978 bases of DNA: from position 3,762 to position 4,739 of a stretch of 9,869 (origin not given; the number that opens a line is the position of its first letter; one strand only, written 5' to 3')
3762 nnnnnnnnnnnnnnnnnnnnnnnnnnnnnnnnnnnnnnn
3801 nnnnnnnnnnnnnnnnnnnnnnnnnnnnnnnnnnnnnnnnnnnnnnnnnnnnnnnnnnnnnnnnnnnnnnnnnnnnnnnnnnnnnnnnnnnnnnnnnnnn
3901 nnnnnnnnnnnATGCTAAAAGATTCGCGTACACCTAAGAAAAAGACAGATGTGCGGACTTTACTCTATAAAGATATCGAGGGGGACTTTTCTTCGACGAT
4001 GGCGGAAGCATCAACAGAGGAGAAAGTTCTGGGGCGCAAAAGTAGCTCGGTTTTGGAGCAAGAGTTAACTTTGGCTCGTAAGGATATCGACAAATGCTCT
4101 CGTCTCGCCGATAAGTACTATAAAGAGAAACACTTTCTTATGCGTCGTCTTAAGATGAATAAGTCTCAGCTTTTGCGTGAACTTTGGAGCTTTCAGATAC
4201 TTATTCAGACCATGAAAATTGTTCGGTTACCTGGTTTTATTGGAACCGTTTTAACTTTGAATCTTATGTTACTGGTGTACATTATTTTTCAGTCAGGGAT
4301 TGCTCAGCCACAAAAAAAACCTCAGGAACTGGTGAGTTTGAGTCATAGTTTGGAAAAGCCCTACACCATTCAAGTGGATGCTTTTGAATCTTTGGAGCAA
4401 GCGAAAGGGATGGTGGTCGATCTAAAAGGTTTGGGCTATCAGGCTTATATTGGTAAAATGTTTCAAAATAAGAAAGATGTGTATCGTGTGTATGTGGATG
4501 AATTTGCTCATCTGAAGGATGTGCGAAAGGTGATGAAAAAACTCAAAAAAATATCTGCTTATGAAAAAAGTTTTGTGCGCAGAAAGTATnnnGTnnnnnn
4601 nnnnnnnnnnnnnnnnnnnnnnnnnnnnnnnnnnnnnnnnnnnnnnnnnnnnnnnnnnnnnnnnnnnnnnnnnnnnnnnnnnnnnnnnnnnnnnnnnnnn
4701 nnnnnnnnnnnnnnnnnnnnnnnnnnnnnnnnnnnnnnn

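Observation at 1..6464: Five-gene same-strand cluster that looks like an uncharacterised cytoskeletal / division / envelope scaffold module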

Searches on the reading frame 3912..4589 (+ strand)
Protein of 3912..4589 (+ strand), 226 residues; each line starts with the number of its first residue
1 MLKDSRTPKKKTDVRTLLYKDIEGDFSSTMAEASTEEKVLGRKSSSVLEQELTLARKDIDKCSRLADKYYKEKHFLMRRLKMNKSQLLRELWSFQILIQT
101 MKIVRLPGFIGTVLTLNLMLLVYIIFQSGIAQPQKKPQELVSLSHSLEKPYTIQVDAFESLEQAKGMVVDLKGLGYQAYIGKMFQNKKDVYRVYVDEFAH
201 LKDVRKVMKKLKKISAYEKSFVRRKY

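Call 5: search_protein_families(library=pfam, proteins=[window:3912-4589:+], max_evalue=0.1)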
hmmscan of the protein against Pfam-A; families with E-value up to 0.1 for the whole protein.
window:3912-4589:+ (226 aa): 2 families
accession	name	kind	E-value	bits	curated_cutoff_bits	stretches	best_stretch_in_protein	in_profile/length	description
PF05036.18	SPOR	-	2.8e-13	50.4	21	1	149-224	3-76/76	SPOR domain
PF14420.11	Clr5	-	0.049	14.2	22.3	0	187-223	9-45/54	Clr5 domain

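Call 15: list_cluster_members(proteins=[P0001, window:3912-4589:+, window:4595-5566:+, window:6171-6461:+])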
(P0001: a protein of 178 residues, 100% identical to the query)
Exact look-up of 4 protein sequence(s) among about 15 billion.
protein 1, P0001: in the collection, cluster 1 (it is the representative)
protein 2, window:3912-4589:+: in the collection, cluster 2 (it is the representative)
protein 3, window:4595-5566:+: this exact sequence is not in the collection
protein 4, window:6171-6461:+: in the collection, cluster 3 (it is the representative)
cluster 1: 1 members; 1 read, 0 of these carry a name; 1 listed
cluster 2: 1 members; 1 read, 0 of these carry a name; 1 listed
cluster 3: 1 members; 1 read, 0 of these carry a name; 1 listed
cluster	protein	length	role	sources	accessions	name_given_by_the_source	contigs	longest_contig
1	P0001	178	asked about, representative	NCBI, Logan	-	-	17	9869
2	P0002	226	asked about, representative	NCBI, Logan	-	-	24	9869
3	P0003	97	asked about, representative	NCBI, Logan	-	-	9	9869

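Call 16: search_protein_families(library=ncbifam, proteins=[window:3912-4589:+], max_evalue=1)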
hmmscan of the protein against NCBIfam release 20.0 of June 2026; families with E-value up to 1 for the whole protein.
window:3912-4589:+ (226 aa): 4 families
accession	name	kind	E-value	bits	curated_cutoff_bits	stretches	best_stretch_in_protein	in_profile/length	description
TIGR02223.1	ftsN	equivalog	0.00023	20.8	107.65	1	148-213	226-289/299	cell division protein FtsN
NF008641.0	PRK11633.1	equivalog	0.046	14.1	150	1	132-216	134-217/228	cell division protein DedD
NF007953.1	PRK10672.1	equivalog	0.071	12.6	201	1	135-222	275-358/362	endolytic peptidoglycan transglycosylase RlpA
NF041418.1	MbpA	equivalog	0.14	12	90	0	176-219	28-71/93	mobilization protein MbpA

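Call 95: search_protein_families(library=pfam, proteins=[L145:2339-3238:+, L147:187-1086:+, L145:9401-9997:+, L147:4302-4919:+, L148:2561-3544:+, L150:1071-2039:+], max_evalue=0.1)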
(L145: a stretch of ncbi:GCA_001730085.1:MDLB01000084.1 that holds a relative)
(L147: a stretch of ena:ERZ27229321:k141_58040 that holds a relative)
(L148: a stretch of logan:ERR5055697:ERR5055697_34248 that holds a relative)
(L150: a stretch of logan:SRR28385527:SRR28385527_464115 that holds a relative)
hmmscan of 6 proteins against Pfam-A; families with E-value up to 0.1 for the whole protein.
L145:2339-3238:+ (300 aa): 6 families
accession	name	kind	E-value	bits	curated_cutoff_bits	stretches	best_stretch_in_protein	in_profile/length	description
PF06005.17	ZapB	-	0.0063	17.4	31.5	0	250-297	20-67/71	Cell division protein ZapB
PF15219.11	TEX12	-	0.014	16.1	27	1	183-228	6-51/85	Testis-expressed 12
PF12072.13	RNase_Y_N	-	0.018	14.9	32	1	230-289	71-130/201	RNase Y N-terminal region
PF04136.21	COG3_N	-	0.024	15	27.9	1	213-279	4-70/147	Conserved oligomeric Golgi complex subunit 3, N-terminal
PF10372.14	CdaS_N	-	0.088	13.4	27.2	0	214-239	28-53/69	Diadenylate cyclase CdaS, N-terminal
PF10046.14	BLOC1_2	-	0.094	13.5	33.4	0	234-283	20-69/96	Biogenesis of lysosome-related organelles complex-1 subunit 2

L147:187-1086:+ (300 aa): 1 family
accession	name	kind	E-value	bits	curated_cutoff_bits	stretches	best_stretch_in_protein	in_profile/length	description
PF17087.10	HHV-5_US34A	-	0.05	14.2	27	0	100-121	33-54/64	Herpesvirus US34A protein family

L145:9401-9997:+ (199 aa): 13 families
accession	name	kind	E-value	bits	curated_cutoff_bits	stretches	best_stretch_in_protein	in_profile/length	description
PF13646.12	HEAT_2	-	0.00023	21.8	27.7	1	140-179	5-76/88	HEAT repeats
PF12018.13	FAP206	-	0.0045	16.8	33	1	6-57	62-113/272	Domain of unknown function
PF25526.1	LIP-1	-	0.0055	16.5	34.1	1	70-141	25-97/250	Liprin-alpha-like coiled coil domain 2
PF09762.14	CCDC93_CC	-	0.0065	16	30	1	50-154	123-221/429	CCDC93 coiled-coil domain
PF14362.11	DUF4407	-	0.0069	16.1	31.3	1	8-132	135-258/297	Domain of unknown function (DUF4407)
PF14010.12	PEPcase_2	-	0.009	15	25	1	59-160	393-487/493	Phosphoenolpyruvate carboxylase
PF22431.2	COG2p_C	-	0.01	16.7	27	1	4-111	4-108/139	COG2p C-terminal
PF06160.17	EzrA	-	0.011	14.6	39.6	1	57-129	340-411/557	Septation ring formation regulator, EzrA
PF06657.18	Cep57_MT_bd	-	0.019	15.9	31.3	1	73-113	12-50/77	Centrosome microtubule-binding domain of Cep57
PF03130.22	HEAT_PBS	-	0.02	15.8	20.9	1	153-174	4-25/27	PBS lyase HEAT-like repeat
PF03920.20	TLE_N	-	0.024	15.4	32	1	82-122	6-46/118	Groucho/TLE N-terminal Q-rich domain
PF15272.11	BBP1_C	-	0.041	14.1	23.4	0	60-122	10-68/190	Spindle pole body component BBP1, C-terminal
PF04888.17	SseC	-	0.05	13.6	30.2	1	66-127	241-302/312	Secretion system effector C (SseC) like family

L147:4302-4919:+ (206 aa): 4 families
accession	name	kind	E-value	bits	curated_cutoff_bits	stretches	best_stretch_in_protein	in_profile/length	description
PF13646.12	HEAT_2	-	0.012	16.3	27.7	1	146-202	3-59/88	HEAT repeats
PF19111.5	DUF5798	-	0.035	14.7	27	1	3-49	9-55/89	Family of unknown function (DUF5798)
PF16516.10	CC2-LZ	-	0.045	14.6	35.3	1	8-58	6-58/100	Leucine zipper of domain CC2 of NEMO, NF-kappa-B essential modulator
PF09476.15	Pilus_CpaD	-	0.049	13.8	31.1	1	11-116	31-138/200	Pilus biogenesis CpaD protein (pilus_cpaD)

L148:2561-3544:+ (328 aa): 9 families
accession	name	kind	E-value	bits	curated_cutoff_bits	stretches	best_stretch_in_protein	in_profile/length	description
PF17820.7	PDZ_6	-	1.5e-13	50.7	27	2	263-318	1-54/54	PDZ domain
PF00595.29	PDZ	-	2.3e-13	50.8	23.2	2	257-316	22-80/81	PDZ domain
PF13180.12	PDZ_2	-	2.7e-10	40.8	27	2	166-232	4-69/80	PDZ domain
PF00515.34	TPR_1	-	5.4e-07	29.6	27.8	1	81-104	10-33/34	Tetratricopeptide repeat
PF07719.23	TPR_2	-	1.2e-06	28.7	27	1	79-104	8-33/34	Tetratricopeptide repeat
PF13414.12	TPR_11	-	0.0001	22.4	26.8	1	79-106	1-28/42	TPR repeat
PF13181.12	TPR_8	-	0.00043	20.7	25.7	1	79-104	8-33/34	Tetratricopeptide repeat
PF13424.12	TPR_12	-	0.0068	17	30.1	1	76-101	49-74/77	Tetratricopeptide repeat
PF13428.12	TPR_14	-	0.02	16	23.5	1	76-108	5-37/44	Tetratricopeptide repeat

L150:1071-2039:+ (323 aa): 13 families
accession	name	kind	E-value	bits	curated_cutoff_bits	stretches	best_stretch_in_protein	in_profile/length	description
PF17820.7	PDZ_6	-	3.3e-19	68.8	27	2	176-230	2-54/54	PDZ domain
PF00595.29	PDZ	-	1.3e-14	54.7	23.2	2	160-228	9-80/81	PDZ domain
PF13180.12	PDZ_2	-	1.7e-12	47.9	27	2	163-228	3-67/80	PDZ domain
PF00515.34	TPR_1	-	6.6e-08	32.5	27.8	1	75-101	7-33/34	Tetratricopeptide repeat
PF07719.23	TPR_2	-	9e-07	29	27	1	72-101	4-33/34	Tetratricopeptide repeat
PF13414.12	TPR_11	-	0.00046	20.3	26.8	1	76-102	1-27/42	TPR repeat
PF13181.12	TPR_8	-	0.00079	19.8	25.7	1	74-101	6-33/34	Tetratricopeptide repeat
PF14685.13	PDZ_Tricorn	-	0.0018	18.7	25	0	191-230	41-78/88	Tricorn protease PDZ domain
PF13428.12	TPR_14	-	0.0032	18.5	23.5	1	72-107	4-39/44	Tetratricopeptide repeat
PF13432.12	TPR_16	-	0.0044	17.9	32.7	1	73-104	1-32/65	Tetratricopeptide repeat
PF13424.12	TPR_12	-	0.0048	17.5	30.1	1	72-98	48-74/77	Tetratricopeptide repeat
PF13176.12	TPR_7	-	0.019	15.5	27.9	1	74-103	4-35/36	Tetratricopeptide repeat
PF11874.13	DUF3394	-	0.065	13.3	28.2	0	144-202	94-151/181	Domain of unknown function (DUF3394)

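Call 110: search_protein_families(library=padloc, proteins=[window:3912-4589:+], max_evalue=0.001)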
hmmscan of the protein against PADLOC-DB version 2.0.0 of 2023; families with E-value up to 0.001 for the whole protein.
window:3912-4589:+ (226 aa): 0 families
